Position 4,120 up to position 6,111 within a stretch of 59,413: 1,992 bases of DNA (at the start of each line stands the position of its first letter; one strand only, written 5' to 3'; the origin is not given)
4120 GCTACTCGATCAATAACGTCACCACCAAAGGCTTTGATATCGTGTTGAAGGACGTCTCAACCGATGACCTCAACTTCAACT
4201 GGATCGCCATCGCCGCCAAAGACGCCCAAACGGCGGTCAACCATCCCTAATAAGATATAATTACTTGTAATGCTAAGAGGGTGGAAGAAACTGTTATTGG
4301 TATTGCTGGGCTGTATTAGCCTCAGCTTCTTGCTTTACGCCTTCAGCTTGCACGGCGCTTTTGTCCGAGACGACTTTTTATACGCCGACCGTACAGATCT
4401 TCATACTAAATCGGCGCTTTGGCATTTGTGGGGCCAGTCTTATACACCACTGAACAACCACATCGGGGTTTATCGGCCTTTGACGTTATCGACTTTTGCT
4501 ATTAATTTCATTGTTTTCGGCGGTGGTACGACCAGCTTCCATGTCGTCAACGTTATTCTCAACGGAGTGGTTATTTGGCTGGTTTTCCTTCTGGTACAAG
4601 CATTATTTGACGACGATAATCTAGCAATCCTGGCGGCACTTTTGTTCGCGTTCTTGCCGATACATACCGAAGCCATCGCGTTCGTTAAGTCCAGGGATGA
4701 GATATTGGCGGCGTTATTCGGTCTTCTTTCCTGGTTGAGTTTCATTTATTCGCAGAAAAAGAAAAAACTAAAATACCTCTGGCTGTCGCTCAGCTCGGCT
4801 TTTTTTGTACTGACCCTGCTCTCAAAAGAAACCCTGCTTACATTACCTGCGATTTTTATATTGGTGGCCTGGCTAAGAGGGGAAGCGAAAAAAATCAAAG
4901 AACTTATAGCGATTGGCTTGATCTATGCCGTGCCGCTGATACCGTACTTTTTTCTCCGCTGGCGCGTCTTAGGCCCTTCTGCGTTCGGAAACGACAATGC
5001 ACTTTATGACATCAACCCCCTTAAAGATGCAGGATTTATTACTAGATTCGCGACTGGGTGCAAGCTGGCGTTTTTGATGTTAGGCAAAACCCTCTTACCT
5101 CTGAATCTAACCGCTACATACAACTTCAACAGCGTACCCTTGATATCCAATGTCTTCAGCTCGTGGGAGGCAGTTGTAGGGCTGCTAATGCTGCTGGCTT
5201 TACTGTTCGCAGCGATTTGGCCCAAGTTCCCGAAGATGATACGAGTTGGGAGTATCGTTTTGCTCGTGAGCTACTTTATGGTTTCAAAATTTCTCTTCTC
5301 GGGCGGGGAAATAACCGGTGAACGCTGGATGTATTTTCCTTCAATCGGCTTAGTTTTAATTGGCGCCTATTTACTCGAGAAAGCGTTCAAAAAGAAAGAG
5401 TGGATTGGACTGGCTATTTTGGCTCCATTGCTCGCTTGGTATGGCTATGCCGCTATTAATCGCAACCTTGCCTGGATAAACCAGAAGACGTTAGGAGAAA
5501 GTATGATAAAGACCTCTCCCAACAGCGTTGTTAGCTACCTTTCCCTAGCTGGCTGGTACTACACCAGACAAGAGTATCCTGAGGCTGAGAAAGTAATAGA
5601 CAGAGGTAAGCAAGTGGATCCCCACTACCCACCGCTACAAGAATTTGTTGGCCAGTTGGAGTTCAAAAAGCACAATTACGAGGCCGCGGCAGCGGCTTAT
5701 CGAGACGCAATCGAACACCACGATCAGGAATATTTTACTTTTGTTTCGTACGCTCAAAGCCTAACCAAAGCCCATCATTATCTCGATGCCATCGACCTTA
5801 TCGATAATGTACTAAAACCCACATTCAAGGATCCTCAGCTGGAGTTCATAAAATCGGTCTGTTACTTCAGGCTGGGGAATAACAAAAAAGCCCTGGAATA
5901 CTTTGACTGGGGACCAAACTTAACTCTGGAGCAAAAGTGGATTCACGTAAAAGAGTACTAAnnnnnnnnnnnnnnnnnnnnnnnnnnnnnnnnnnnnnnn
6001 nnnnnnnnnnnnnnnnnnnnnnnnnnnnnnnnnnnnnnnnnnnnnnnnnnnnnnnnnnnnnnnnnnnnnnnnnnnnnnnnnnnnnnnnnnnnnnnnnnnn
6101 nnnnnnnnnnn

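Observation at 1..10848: Candidate self-contained surface-protein glycosylation locus: giant Thr/Ser-rich protein, two TMTC/PMT-like GT-C transferases and a Dpm1-like lipid-sugar synthase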

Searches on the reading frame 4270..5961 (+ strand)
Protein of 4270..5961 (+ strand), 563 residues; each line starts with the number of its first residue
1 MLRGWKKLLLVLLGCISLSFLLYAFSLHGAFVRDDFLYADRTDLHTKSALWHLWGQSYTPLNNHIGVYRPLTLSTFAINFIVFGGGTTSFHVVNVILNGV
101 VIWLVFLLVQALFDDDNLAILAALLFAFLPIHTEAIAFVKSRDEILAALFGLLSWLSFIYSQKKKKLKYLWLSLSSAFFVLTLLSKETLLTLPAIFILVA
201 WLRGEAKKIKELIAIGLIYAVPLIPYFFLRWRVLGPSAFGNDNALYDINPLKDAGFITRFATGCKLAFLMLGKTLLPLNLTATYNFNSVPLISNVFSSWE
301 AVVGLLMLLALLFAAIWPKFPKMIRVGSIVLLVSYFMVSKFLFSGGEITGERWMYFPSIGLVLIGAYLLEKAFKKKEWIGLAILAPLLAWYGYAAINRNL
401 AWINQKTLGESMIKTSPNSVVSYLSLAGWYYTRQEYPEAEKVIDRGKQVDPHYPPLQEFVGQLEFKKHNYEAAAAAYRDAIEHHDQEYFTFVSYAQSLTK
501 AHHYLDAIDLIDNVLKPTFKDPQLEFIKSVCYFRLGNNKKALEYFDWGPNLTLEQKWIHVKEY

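Call 5: search_protein_families(library=pfam, proteins=[window:4270-5961:+], max_evalue=0.01)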
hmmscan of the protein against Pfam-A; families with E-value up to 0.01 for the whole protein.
window:4270-5961:+ (563 aa): 10 families
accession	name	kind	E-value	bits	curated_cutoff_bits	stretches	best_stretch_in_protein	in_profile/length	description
PF07719.23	TPR_2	-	7.7e-07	29.2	27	0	529-546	8-25/34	Tetratricopeptide repeat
PF25063.1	ARM_TT21_C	-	1.3e-06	28.9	35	1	422-518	97-194/209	Tetratricopeptide repeat protein 21 C-terminal ARM domain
PF12895.13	ANAPC3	-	4.4e-06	27.3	27.2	1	467-546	2-80/82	Anaphase-promoting complex, cyclosome, subunit 3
PF14559.12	TPR_19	-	2.4e-05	25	25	0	410-463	15-68/68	Tetratricopeptide repeat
PF00515.34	TPR_1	-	2.9e-05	24.1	27.8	0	530-546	9-25/34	Tetratricopeptide repeat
PF13432.12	TPR_16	-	5.6e-05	23.9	32.7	0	461-484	4-27/65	Tetratricopeptide repeat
PF13428.12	TPR_14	-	6.2e-05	23.7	23.5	0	423-462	4-43/44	Tetratricopeptide repeat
PF13424.12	TPR_12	-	0.00034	21.2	30.1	0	415-441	40-66/77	Tetratricopeptide repeat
PF25064.1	ARM_TT21_5th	-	0.00045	21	27.8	1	462-546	9-96/117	TT21 fifth ARM repeats domain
PF13371.12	TPR_9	-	0.00083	19.8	35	1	428-485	3-60/73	Tetratricopeptide repeat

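Call 6: search_protein_families(library=ncbifam, proteins=[window:4270-5961:+], max_evalue=0.01)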
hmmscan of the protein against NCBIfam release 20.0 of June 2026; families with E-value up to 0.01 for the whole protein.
window:4270-5961:+ (563 aa): 7 families
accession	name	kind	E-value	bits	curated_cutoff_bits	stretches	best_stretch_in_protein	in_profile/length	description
TIGR02917.1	PEP_TPR_lipo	equivalog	5e-10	37.9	312.2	1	413-545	152-284/899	XrtA/PEP-CTERM system TPR-repeat protein PrsT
TIGR02521.1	type_IV_pilW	equivalog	2.4e-05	24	154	1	416-546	26-159/234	type IV pilus biogenesis/stability protein PilW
TIGR02552.1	LcrH_SycD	equivalog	0.00013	21.7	104.8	1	469-548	33-112/136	SycD/LcrH family type III secretion system chaperone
NF033758.1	gliding_GltE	equivalog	0.00018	20.6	225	1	415-547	183-315/411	adventurous gliding motility TPR repeat lipoprotein GltE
NF040959.1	MamA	equivalog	0.00051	19.5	200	0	467-547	84-164/204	magnetosome protein MamA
NF033920.0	C39_PA2778_fam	equivalog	0.0037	16.7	150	0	460-513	196-249/255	PA2778 family cysteine peptidase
NF008757.0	PRK11788.1-5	equivalog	0.0052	16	363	1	425-520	185-277/388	lipopolysaccharide assembly protein LapB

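Call 10: find_homologous_proteins(query=window:4270-5961:+, max_evalue=0.00001)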
Query window:4270-5961:+ (563 aa): 217 proteins with E <= 0.00001 among 8000 candidates; the best 120 are listed.
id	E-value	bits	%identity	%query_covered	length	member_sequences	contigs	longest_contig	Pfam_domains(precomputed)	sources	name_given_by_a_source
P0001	0.0e+0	1249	100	98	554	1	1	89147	PF14559.13,PF25063.1,PF12895.14,PF07719.24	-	-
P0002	2.3e-144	500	45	98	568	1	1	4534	PF14559.13,PF07719.24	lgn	-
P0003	1.6e-132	461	39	100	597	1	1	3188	PF14559.13,PF13431.13,PF00515.35,PF12895.14,PF13424.13,PF13432.13,PF13428.13,PF13181.13,PF07719.24,PF13174.13,PF13374.13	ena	-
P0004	7.3e-129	449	40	94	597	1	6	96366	PF14559.13,PF00515.35,PF12895.14,PF13181.13,PF07719.24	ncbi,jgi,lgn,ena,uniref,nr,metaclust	ncbi:hypothetical protein A2774_01145 [Candidatus Roizmanbacteria bacterium RIFCSPHIGHO2_01_FULL_39_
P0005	3.5e-128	447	44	90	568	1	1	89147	PF13428.13,PF13231.13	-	-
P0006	1.1e-127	445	39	97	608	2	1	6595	PF13431.13,PF23914.2,PF13414.13,PF13428.13,PF13374.13,PF14559.13,PF00515.35,PF12895.14,PF13424.13,PF13432.13,PF13181.13,PF07719.24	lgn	-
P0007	1.5e-126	442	39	98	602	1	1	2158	PF13431.13,PF23914.2,PF13414.13,PF13428.13,PF14559.13,PF00515.35,PF12895.14,PF13424.13,PF13432.13,PF13181.13,PF07719.24,PF13174.13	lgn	-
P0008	2.4e-125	438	39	98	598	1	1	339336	PF14559.13,PF00515.35,PF13424.13,PF13181.13,PF07719.24,PF13231.13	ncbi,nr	ncbi:MAG: glycosyltransferase family 39 protein [Candidatus Yanofskybacteria bacterium]|nr:glycosylt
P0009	5.4e-125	436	39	99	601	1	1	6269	PF14559.13,PF13431.13,PF00515.35,PF13424.13,PF13432.13,PF13428.13,PF13181.13,PF07719.24,PF13231.13,PF13374.13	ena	-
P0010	7.4e-124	433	40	97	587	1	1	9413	PF14559.13,PF13431.13,PF00515.35,PF13424.13,PF13181.13,PF07719.24,PF13374.13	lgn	-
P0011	2.3e-123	431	39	97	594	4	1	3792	PF14559.13,PF13431.13,PF00515.35,PF13424.13,PF13181.13,PF07719.24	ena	-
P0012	1.1e-119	419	40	96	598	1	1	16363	PF14559.13,PF13431.13,PF00515.35,PF13424.13,PF13428.13,PF13181.13,PF07719.24,PF13374.13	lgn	-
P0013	8.0e-117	409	41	91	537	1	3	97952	PF14559.13,PF13431.13,PF13414.13,PF00515.35,PF13424.13,PF13432.13,PF13428.13,PF13181.13,PF07719.24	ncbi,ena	-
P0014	6.8e-115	403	37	98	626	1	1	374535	PF14559.13,PF13431.13,PF00515.35,PF13424.13,PF13181.13,PF07719.24,PF13374.13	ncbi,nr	ncbi:MAG: hypothetical protein HYT61_01025 [Candidatus Yanofskybacteria bacterium]|nr:hypothetical p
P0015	2.5e-111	391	39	97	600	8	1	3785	PF14559.13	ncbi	-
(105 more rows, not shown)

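Call 12: find_encoding_contigs(protein=P0001, flank=10000, max_places=3)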
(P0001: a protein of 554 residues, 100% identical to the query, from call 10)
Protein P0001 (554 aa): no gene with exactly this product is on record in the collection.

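Call 13: find_encoding_contigs(protein=P0004, flank=10000, max_places=3)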
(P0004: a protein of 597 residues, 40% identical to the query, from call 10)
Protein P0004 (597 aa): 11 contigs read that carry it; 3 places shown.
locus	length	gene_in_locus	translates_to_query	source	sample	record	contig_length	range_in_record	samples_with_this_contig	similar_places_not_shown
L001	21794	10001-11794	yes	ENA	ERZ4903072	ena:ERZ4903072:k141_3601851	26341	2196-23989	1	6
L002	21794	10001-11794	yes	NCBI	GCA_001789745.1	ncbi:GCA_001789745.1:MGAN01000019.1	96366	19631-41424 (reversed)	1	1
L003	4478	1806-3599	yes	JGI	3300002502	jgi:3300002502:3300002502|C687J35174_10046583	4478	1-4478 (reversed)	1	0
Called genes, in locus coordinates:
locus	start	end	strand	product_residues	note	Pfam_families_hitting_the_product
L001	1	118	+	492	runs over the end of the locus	PF12072:RNase_Y_N, PF00013:KH_1 (faint), PF01966:HD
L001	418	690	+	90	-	PF00216:Bac_DNA_binding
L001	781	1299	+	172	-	PF18915:DUF5667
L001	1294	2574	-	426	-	PF04932:Wzy_C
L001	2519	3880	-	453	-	-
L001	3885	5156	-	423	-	PF03155:Alg6_Alg8 (faint)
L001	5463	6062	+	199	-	PF14681:UPRTase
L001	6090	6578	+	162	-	PF27854:Heavy_Cys_CGP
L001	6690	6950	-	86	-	-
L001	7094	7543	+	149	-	PF01668:SmpB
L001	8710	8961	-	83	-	PF05016:ParE_toxin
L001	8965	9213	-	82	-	PF02604:PhdYeFM_antitox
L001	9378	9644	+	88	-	-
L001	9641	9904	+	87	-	PF12441:CopG_antitoxin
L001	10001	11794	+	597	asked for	PF12895:ANAPC3 (faint), PF14559:TPR_19 (faint), PF07719:TPR_2 (faint), PF13181:TPR_8 (faint), PF00515:TPR_1 (faint)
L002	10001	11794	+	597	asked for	PF12895:ANAPC3 (faint), PF14559:TPR_19 (faint), PF07719:TPR_2 (faint), PF13181:TPR_8 (faint), PF00515:TPR_1 (faint)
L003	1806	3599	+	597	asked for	PF12895:ANAPC3 (faint), PF14559:TPR_19 (faint), PF07719:TPR_2 (faint), PF13181:TPR_8 (faint), PF00515:TPR_1 (faint)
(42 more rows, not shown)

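Call 14: find_encoding_contigs(protein=P0008, flank=10000, max_places=2)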
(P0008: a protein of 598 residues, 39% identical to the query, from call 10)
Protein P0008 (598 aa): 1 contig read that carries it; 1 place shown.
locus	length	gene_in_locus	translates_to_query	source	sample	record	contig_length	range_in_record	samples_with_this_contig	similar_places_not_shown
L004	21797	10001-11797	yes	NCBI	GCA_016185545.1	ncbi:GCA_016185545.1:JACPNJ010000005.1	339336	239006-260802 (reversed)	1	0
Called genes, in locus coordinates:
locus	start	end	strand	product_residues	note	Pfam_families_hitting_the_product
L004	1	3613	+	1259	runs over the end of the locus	-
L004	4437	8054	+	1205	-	-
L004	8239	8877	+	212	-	-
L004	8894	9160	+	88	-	PF01541:GIY-YIG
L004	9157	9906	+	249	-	-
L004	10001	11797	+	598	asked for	PF13231:PMT_2, PF14559:TPR_19 (faint), PF00515:TPR_1 (faint), PF07719:TPR_2 (faint), PF13181:TPR_8 (faint), PF13424:TPR_12 (faint)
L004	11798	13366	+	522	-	PF02366:PMT (weak), PF13231:PMT_2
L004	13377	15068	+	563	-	PF14559:TPR_19 (faint), PF00515:TPR_1 (faint), PF07719:TPR_2 (faint), PF13181:TPR_8 (faint), PF13374:TPR_10 (faint), PF13424:TPR_12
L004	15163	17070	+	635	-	PF07719:TPR_2 (faint), PF13424:TPR_12 (faint), PF13431:TPR_17 (faint), PF00515:TPR_1 (weak), PF13181:TPR_8 (weak), PF13414:TPR_11, PF13432:TPR_16 (weak), PF14559:TPR_19 (weak), +4 more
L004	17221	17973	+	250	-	-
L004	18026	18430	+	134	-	-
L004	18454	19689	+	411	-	-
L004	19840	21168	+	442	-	PF22807:TrAA12, PF23500:DUF7133, PF07995:GSDH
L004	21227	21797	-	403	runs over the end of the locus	PF13477:Glyco_trans_4_2 (weak), PF13439:Glyco_transf_4, PF13579:Glyco_trans_4_4, PF00534:Glycos_transf_1, PF13692:Glyco_trans_1_4, PF13524:Glyco_trans_1_2 (weak)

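Call 16: find_related_loci(query=A2, collection=genome_contigs, flank=10000)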
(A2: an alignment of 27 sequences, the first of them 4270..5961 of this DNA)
Query A2 (563 aa) in genome_contigs; peptide patterns used: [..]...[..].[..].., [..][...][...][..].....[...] (x = any residue, [..] = any of these).
155 stretches matched a pattern; 141 encode a relative of the query (tblastn E <= 1e-3); the best 80 are kept; 79 distinct loci.
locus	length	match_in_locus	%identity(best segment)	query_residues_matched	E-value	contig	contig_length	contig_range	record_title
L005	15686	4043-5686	43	10-555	3e-130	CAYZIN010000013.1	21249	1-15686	MAG TPA_asm: uncultured Candidatus Saccharibacteria bacterium isolate SRP200132_co1_785 genome assembly, contig: NODE_43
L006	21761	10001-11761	39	6-556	6e-129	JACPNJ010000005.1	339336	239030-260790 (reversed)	MAG: Candidatus Yanofskybacteria bacterium isolate NC_groundwater_572_Ag_S-0.1um_42_14 S35_SO-1_scaffold_295557, whole g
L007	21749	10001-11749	40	1-547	6e-129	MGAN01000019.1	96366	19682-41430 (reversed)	MAG: Candidatus Roizmanbacteria bacterium RIFCSPLOWO2_01_FULL_40_13 rifcsplowo2_01_scaffold_839, whole genome shotgun se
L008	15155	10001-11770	39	2-563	2e-120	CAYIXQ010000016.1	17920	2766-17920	MAG TPA_asm: uncultured Candidatus Saccharibacteria bacterium isolate ERP119705_co6_804 genome assembly, contig: NODE_34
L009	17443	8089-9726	38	5-556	6e-119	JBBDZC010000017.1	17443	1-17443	MAG: Candidatus Andersenbacteria bacterium isolate LejiaD_51_235 Lejia_D_5196_length_17443_cov_151, whole genome shotgun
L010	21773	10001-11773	37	6-563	7e-111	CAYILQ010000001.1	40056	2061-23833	MAG TPA_asm: uncultured Candidatus Saccharibacteria bacterium isolate ERP119705_co24_158 genome assembly, contig: NODE_8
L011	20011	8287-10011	36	28-563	3e-108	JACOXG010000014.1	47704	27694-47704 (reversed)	MAG: Candidatus Daviesbacteria bacterium isolate NC_groundwater_147_Ag_S-0.1um_38_19 S4_GD2017_2_S1_scaffold_887, whole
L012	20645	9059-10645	41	6-524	3e-106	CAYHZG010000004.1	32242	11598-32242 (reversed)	MAG TPA_asm: uncultured Candidatus Saccharibacteria bacterium isolate ERP119705_co17_617 genome assembly, contig: NODE_1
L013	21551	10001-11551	41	9-521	2e-104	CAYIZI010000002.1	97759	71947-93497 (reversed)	MAG TPA_asm: uncultured Candidatus Saccharibacteria bacterium isolate ERP119705_co9_390 genome assembly, contig: NODE_11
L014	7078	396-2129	39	9-556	2e-103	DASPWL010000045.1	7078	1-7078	MAG TPA_asm: Candidatus Paceibacterota bacterium isolate SMAG_U11540 k141_1579486, whole genome shotgun sequence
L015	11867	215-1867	37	15-563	3e-100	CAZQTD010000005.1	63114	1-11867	MAG TPA_asm: uncultured Gammaproteobacteria bacterium isolate binchicken_co58_20 genome assembly, contig: NODE_355_lengt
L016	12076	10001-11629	35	7-563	1e-93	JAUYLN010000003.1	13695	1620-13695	MAG: bacterium isolate C24_metabat.bin.36 C24_k141_999369, whole genome shotgun sequence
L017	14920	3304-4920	36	18-556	2e-93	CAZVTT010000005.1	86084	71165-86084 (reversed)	MAG TPA_asm: uncultured Gammaproteobacteria bacterium isolate SRP292972_co1_32 genome assembly, contig: NODE_237_length_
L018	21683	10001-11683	33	3-563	2e-91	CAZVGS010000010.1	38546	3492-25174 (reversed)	MAG TPA_asm: uncultured Gammaproteobacteria bacterium isolate binchicken_co16_182 genome assembly, contig: NODE_1748_len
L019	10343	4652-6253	34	18-544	2e-85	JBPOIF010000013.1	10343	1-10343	MAG: Candidatus Nomurabacteria bacterium isolate MAG_725 c_000000444838, whole genome shotgun sequence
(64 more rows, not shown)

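Call 31: predict_structure(alignment_id=A2)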
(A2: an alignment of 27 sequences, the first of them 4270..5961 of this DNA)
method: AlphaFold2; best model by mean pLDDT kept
length: 563 residues; sequences in the alignment: 27
mean_pLDDT: 89.2   pTM: 0.87
mean pLDDT of the five models: 89.2, 88.5, 88.2, 87.7, 87.3
residues with pLDDT >= 90: 341; 70-90: 185; 50-70: 35; < 50: 2
segments of 3 or more residues with pLDDT < 50: none
pLDDT, mean of each block of 10 residues (from residue 1): 76 97 90 89 90 87 82 95 94 97 98 95 95 88 94 97 87 96 90 92 80 91 92 83 67 86 90 84 72 92 96 95 95 86 67 80 96 94 95 90 90 86 92 94 93 91 95 95 77 94 95 76 90 95 88 89 87
secondary structure, 60 per line:
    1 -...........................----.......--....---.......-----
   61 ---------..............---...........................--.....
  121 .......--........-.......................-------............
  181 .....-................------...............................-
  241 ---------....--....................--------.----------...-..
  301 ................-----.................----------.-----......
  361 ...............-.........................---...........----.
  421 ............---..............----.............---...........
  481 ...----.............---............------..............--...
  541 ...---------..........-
elements in order: H2-28 H33-39 H42-45 H49-55 H70-83 H87-113 H116-127 H130-137 H139-161 H169-185 H187-202 H209-239 H250-253 H256-275 H299-316 H322-338 H355-375 H377-401 H405-415 H420-432 H436-449 H454-466 H470-483 H488-500 H504-515 H522-535 H538-543 H553-562

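Call 34: fold_search(model_id=the predicted structure, library=pdb)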
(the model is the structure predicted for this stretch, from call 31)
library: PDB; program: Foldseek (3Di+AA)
matches with E <= 10: 1186; with E <= 0.001: 27
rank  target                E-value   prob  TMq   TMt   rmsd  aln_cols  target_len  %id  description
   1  8chy                  6.8e-05  1.00  0.25  0.48  12.3       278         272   16  Crystal structure of an 8-repeat consensus TPR superhelix with Zinc. (released 2024-02-21)
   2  5g04_J                1.8e-04  1.00  0.26  0.29  23.7       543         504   12  Structure of the human APC-Cdc20-Hsl1 complex (released 2016-05-25)
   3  4ui9_J                1.8e-04  1.00  0.26  0.29  24.6       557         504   11  Atomic structure of the human Anaphase-Promoting Complex (released 2015-06-17)
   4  1w3b_A                2.0e-04  1.00  0.24  0.34  19.6       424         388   14  The superhelical TPR domain of O-linked GlcNAc transferase reveals structural similarities to importin alpha. (released 2004-09-09)
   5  4ui9_F                2.1e-04  1.00  0.24  0.27  23.6       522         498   12  Atomic structure of the human Anaphase-Promoting Complex (released 2015-06-17)
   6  5a31_J                2.3e-04  1.00  0.26  0.29  24.6       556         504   11  Structure of the human APC-Cdh1-Hsl1-UbcH10 complex. (released 2015-11-18)
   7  4ui9_H                2.5e-04  1.00  0.24  0.28  25.3       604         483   13  Atomic structure of the human Anaphase-Promoting Complex (released 2015-06-17)
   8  9gaw_J                2.7e-04  1.00  0.24  0.27  23.3       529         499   12  High-resolution structure of the Anaphase-promoting complex/cyclosome (APC/C) bound to co-activator Cdh1 (released 2024-08-14)
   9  9qhb                  2.8e-04  1.00  0.25  0.48  12.0       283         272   16  Crystal structure of 16-repeat CTPR protein with eliminated coordination sites (released 2025-10-22)
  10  9qhc_B                3.8e-04  1.00  0.25  0.50  10.3       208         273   17  Crystal structure of 8-repeat CTPR protein with eliminated coordination sites (released 2025-10-22)
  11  9gaw_P                3.8e-04  1.00  0.24  0.27  24.1       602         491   13  High-resolution structure of the Anaphase-promoting complex/cyclosome (APC/C) bound to co-activator Cdh1 (released 2024-08-14)
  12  4rg6_B                3.8e-04  1.00  0.18  0.21  26.1       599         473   12  Crystal structure of APC3-APC16 complex (released 2014-12-24)
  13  3fp3                  5.0e-04  1.00  0.21  0.24  27.4       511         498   12  Crystal structure of Tom71 (released 2009-07-28)
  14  8a3t_F                5.2e-04  1.00  0.23  0.25  24.6       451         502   15  S. cerevisiae APC/C-Cdh1 complex (released 2022-08-31)
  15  6vbu_4                5.6e-04  1.00  0.26  0.36  19.4       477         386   12  Structure of the bovine BBSome complex (released 2020-01-29)
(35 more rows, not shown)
